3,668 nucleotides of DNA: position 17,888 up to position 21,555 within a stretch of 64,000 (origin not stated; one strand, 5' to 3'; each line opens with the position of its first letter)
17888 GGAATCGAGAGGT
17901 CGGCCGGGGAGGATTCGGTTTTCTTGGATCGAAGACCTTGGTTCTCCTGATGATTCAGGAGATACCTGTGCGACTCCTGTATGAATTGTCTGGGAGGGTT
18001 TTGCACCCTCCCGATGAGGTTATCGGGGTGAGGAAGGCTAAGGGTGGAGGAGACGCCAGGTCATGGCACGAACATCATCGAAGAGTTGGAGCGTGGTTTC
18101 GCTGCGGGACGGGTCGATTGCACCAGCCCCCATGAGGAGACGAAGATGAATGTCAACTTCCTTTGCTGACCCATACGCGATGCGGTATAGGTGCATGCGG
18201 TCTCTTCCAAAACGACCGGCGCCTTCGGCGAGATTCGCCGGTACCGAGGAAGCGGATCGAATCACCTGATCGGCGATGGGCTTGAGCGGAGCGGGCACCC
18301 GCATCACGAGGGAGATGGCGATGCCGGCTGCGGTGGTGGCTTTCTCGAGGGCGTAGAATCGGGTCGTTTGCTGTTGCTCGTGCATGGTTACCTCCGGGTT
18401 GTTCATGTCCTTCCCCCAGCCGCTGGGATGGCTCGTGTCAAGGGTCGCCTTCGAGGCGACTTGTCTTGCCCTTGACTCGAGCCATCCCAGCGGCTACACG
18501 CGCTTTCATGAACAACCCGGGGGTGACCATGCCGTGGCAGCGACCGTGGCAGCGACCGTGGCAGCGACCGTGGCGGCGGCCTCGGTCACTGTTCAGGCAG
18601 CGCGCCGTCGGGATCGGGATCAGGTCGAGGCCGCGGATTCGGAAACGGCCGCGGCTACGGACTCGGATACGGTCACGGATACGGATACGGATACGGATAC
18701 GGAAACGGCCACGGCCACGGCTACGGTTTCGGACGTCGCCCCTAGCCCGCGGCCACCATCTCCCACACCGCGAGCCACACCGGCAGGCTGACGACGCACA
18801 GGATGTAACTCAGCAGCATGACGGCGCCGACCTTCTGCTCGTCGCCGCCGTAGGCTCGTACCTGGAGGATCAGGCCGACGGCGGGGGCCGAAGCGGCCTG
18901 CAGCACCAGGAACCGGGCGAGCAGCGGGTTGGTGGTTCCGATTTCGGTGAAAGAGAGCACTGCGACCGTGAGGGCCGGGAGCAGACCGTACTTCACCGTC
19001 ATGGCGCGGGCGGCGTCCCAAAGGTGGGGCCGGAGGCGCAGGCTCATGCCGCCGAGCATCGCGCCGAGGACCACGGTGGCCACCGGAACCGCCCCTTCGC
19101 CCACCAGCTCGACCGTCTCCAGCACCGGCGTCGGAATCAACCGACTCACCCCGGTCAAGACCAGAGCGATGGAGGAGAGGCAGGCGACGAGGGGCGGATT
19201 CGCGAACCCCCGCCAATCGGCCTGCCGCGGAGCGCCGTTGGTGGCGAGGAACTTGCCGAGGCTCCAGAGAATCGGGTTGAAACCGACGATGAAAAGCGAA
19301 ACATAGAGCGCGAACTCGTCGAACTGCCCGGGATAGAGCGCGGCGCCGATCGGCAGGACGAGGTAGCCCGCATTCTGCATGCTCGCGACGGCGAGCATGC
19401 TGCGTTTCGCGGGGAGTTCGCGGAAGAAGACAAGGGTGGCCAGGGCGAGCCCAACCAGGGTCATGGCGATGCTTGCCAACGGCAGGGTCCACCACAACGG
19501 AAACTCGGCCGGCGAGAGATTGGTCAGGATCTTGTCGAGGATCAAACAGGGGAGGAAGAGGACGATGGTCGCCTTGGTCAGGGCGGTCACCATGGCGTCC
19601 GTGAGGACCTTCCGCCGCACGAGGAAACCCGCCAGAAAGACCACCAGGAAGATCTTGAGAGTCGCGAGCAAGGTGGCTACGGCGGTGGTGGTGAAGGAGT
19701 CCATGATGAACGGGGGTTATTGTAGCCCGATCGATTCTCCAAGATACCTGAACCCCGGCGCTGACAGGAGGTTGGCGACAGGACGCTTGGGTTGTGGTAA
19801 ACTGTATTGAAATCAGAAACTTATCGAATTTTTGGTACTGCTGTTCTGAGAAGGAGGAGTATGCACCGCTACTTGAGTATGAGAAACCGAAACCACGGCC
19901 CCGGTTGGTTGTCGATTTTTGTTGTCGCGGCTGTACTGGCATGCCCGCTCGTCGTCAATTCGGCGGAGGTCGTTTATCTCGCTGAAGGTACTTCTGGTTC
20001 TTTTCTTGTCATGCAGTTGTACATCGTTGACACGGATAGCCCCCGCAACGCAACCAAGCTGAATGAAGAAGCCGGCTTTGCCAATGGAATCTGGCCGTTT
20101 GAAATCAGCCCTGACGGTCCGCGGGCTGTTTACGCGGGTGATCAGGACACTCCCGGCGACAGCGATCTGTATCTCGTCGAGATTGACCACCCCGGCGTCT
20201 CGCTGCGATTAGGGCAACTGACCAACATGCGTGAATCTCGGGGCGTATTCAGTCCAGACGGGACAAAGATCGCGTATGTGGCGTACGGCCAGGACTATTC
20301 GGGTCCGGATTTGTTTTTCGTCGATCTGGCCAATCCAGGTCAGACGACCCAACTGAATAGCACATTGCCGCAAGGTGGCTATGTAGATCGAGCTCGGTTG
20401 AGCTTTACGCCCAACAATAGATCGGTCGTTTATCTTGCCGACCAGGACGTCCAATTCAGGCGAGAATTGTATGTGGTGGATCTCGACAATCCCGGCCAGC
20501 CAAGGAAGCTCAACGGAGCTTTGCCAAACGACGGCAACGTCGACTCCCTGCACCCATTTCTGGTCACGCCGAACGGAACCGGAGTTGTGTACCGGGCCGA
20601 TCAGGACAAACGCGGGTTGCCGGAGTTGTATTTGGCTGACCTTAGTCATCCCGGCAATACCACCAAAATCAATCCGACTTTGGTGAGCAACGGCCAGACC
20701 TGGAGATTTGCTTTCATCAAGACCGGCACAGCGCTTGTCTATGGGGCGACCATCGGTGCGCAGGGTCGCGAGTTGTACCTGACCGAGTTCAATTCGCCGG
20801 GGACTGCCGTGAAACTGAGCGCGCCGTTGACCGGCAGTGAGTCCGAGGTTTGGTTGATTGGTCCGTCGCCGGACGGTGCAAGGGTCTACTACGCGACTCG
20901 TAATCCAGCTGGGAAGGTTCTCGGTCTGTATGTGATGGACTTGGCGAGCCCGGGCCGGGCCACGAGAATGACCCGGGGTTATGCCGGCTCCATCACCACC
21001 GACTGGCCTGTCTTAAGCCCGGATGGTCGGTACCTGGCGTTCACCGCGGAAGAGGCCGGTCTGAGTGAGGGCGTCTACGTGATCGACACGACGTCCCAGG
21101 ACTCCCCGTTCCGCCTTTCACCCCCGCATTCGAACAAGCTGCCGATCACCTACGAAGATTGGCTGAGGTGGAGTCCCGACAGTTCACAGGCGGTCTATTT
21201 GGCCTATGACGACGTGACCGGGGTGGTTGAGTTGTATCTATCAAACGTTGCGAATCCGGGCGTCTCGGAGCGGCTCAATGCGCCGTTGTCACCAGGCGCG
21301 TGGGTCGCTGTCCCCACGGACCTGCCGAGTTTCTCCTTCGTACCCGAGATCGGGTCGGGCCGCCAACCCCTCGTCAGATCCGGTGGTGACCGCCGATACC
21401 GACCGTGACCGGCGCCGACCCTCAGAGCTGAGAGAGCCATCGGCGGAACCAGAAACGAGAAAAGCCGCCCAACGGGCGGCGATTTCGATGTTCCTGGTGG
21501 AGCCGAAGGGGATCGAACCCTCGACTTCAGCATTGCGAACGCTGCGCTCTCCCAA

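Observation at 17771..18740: Second 4HB cassette: different flanking direct repeats, and a 147-bp palindrome that mirrors the first 8 codons of the gene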

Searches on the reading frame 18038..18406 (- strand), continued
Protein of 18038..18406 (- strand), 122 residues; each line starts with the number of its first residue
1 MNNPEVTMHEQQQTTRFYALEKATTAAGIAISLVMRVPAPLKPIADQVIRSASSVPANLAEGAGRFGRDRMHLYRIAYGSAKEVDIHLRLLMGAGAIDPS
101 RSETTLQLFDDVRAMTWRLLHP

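Call 104: fold_search(model_id=the predicted structure, library=pdb)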
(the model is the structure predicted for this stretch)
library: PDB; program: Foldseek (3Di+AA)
matches with E <= 10: 892; with E <= 0.001: 9
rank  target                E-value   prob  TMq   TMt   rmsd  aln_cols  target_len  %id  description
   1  2gsc_E                1.3e-05  1.00  0.83  0.85   1.6       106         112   24  Crystal Structure of the Conserved Hypothetical Cytosolic Protein Xcc0516 from Xanthomonas campestris (released 2006-10-03)
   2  2gsc_D                3.4e-05  1.00  0.82  0.82   1.6       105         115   25  Crystal Structure of the Conserved Hypothetical Cytosolic Protein Xcc0516 from Xanthomonas campestris (released 2006-10-03)
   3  2gsc_B                3.8e-05  1.00  0.83  0.82   1.4       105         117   25  Crystal Structure of the Conserved Hypothetical Cytosolic Protein Xcc0516 from Xanthomonas campestris (released 2006-10-03)
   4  2gsc_C                4.7e-05  1.00  0.80  0.84   1.5       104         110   25  Crystal Structure of the Conserved Hypothetical Cytosolic Protein Xcc0516 from Xanthomonas campestris (released 2006-10-03)
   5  2gsc_A                7.2e-05  1.00  0.79  0.80   1.7       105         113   25  Crystal Structure of the Conserved Hypothetical Cytosolic Protein Xcc0516 from Xanthomonas campestris (released 2006-10-03)
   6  2rld_B                2.0e-04  1.00  0.84  0.86   2.3       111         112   20  CRYSTAL STRUCTURE OF A PROTEIN WITH UNKNOWN FUNCTION FROM S23 RIBOSOMAL PROTEIN FAMILY (BT_0352) FROM BACTEROIDES THET (released 2007-10-30)
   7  2rld_C                3.0e-04  1.00  0.86  0.85   2.3       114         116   19  CRYSTAL STRUCTURE OF A PROTEIN WITH UNKNOWN FUNCTION FROM S23 RIBOSOMAL PROTEIN FAMILY (BT_0352) FROM BACTEROIDES THET (released 2007-10-30)
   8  2rld_E                3.7e-04  1.00  0.66  0.70   4.6       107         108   19  CRYSTAL STRUCTURE OF A PROTEIN WITH UNKNOWN FUNCTION FROM S23 RIBOSOMAL PROTEIN FAMILY (BT_0352) FROM BACTEROIDES THET (released 2007-10-30)
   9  2rld_A                8.8e-04  1.00  0.84  0.85   2.3       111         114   19  CRYSTAL STRUCTURE OF A PROTEIN WITH UNKNOWN FUNCTION FROM S23 RIBOSOMAL PROTEIN FAMILY (BT_0352) FROM BACTEROIDES THET (released 2007-10-30)
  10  2rld_D                3.8e-03  1.00  0.72  0.77   2.9       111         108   21  CRYSTAL STRUCTURE OF A PROTEIN WITH UNKNOWN FUNCTION FROM S23 RIBOSOMAL PROTEIN FAMILY (BT_0352) FROM BACTEROIDES THET (released 2007-10-30)
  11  4dwl_D                2.1e-02  1.00  0.76  0.81   2.0       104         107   12  Avd molecule from Bordetella bacteriophage DGR (released 2013-02-27)
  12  1x90_A                2.6e-02  1.00  0.62  0.51   4.3       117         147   17  Crystal structure of mutant form B of a pectin methylesterase inhibitor from Arabidopsis (released 2004-12-28)
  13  8ub7_E                2.9e-02  1.00  0.79  0.82   1.8       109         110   12  Diversity-generating retroelement (DGR) ribonucleoprotein reverse transcriptase - Active state (N-occupied) (released 2024-10-23)
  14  8ub7_C                3.6e-02  1.00  0.77  0.80   2.2       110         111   11  Diversity-generating retroelement (DGR) ribonucleoprotein reverse transcriptase - Active state (N-occupied) (released 2024-10-23)
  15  1x8z_C                3.8e-02  1.00  0.65  0.52   3.9       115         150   18  Crystal structure of a pectin methylesterase inhibitor from Arabidopsis thaliana (released 2004-12-28)
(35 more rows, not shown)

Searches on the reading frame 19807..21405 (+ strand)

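Call 90: search_protein_families(library=pfam, proteins=[window:19807-21405:+], max_evalue=0.001)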
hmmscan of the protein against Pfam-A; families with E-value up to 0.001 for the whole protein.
window:19807-21405:+ (533 aa): 2 families
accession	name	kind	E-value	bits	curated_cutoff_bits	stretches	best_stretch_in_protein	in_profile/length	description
PF07676.18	PD40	-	4.9e-16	58.7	20.9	0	399-418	12-32/38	WD40-like Beta Propeller Repeat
PF00930.27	DPPIV_N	-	1.2e-08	34.5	22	0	190-236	278-324/354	Dipeptidyl peptidase IV (DPP IV) N-terminal region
